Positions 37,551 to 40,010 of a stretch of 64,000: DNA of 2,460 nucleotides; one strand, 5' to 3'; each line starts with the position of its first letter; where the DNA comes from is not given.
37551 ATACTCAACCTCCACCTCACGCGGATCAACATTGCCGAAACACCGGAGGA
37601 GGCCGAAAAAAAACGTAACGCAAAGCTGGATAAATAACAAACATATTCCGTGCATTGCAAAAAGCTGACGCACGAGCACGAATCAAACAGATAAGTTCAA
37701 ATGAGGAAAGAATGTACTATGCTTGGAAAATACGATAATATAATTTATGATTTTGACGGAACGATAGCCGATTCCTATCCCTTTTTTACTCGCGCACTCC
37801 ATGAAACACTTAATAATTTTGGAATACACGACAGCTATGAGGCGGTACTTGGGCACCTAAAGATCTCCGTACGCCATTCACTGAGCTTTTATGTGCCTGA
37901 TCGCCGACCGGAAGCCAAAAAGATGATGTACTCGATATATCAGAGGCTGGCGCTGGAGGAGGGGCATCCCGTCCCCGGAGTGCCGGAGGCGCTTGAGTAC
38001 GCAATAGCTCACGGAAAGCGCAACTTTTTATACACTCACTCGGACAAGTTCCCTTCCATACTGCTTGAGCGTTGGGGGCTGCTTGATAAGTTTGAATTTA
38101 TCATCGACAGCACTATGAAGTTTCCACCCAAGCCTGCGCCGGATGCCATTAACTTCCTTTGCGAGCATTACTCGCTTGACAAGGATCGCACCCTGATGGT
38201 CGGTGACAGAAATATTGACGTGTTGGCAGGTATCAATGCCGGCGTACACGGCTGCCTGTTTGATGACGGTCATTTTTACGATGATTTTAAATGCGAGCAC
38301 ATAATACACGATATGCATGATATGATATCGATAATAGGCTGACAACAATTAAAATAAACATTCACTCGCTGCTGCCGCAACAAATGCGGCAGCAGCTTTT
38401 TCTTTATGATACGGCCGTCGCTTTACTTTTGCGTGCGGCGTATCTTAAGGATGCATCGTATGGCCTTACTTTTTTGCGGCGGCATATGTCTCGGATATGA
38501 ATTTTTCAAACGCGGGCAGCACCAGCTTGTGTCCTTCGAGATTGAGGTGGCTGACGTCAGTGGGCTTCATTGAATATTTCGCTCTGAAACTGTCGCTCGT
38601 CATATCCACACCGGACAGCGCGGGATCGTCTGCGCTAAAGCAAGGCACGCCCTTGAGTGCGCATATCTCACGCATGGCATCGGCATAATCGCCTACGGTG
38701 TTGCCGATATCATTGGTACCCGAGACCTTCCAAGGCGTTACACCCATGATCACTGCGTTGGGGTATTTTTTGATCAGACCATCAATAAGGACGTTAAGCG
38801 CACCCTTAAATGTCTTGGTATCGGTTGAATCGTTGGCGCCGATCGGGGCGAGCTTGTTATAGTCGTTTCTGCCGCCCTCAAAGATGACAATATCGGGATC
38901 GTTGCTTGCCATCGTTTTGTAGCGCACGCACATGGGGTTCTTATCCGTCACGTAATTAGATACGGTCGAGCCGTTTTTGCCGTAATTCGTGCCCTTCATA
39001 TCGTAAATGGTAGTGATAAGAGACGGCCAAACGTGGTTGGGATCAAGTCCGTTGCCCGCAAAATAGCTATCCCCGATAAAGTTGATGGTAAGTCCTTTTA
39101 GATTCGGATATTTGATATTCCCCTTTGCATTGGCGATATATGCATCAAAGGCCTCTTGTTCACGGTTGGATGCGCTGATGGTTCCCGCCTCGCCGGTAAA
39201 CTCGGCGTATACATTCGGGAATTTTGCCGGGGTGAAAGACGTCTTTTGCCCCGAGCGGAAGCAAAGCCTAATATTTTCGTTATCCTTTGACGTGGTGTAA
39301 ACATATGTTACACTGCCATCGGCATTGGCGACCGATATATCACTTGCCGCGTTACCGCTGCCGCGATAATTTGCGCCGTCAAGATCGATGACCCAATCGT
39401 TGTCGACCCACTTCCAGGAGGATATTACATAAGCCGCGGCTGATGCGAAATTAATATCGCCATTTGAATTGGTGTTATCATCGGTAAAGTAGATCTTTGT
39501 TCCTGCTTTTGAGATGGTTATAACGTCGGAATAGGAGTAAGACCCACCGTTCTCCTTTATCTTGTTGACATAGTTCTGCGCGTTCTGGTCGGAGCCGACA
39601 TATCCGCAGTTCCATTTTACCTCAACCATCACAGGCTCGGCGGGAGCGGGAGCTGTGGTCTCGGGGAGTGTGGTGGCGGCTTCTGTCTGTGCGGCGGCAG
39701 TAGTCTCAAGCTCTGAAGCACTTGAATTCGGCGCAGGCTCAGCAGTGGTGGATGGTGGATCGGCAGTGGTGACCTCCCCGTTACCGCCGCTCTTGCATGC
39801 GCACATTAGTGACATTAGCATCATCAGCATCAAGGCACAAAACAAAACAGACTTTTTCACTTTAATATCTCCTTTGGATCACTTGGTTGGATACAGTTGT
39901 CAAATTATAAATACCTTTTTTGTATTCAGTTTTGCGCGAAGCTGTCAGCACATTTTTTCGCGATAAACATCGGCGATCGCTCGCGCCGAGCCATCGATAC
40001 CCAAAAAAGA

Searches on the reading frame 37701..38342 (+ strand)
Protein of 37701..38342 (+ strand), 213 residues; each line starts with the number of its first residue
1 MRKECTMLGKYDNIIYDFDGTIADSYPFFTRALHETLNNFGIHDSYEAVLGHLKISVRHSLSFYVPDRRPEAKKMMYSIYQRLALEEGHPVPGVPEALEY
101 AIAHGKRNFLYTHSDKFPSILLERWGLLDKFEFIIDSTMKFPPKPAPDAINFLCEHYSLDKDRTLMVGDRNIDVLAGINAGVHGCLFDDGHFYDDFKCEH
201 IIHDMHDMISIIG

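Call 43: search_protein_families(library=pfam, proteins=[window:37701-38342:+], max_evalue=0.00001)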
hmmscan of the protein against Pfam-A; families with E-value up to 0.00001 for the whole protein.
window:37701-38342:+ (213 aa): 3 families
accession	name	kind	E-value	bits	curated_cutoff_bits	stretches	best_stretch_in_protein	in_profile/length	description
PF13419.12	HAD_2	-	8e-24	85.2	23.8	1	14-183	1-174/178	Haloacid dehalogenase-like hydrolase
PF00702.32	Hydrolase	-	2.5e-17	64.3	26.4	1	12-181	2-191/191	haloacid dehalogenase-like hydrolase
PF13242.12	Hydrolase_like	-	8.5e-10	38.8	22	1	144-191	4-52/75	HAD-hyrolase-like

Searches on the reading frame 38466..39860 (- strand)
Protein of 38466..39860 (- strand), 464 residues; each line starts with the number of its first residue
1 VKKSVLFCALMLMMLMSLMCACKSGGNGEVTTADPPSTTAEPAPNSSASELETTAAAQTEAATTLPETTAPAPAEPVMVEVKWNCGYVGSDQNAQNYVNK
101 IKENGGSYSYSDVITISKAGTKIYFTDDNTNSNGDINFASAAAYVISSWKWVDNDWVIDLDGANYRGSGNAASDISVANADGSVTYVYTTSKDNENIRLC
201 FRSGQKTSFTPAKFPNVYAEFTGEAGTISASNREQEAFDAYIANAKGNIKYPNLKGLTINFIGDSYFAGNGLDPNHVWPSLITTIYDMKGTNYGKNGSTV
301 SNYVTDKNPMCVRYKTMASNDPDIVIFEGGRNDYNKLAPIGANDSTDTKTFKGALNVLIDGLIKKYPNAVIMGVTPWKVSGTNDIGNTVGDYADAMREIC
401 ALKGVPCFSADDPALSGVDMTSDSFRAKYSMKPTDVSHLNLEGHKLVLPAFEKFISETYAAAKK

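Call 43: search_protein_families(library=pfam, proteins=[window:38466-39860:-], max_evalue=0.00001)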
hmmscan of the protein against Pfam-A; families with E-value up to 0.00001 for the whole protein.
window:38466-39860:- (464 aa): 1 family
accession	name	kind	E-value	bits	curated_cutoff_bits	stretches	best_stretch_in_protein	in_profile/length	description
PF13472.12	Lipase_GDSL_2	-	7.2e-18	66.2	32.9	1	261-446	1-178/178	GDSL-like Lipase/Acylhydrolase family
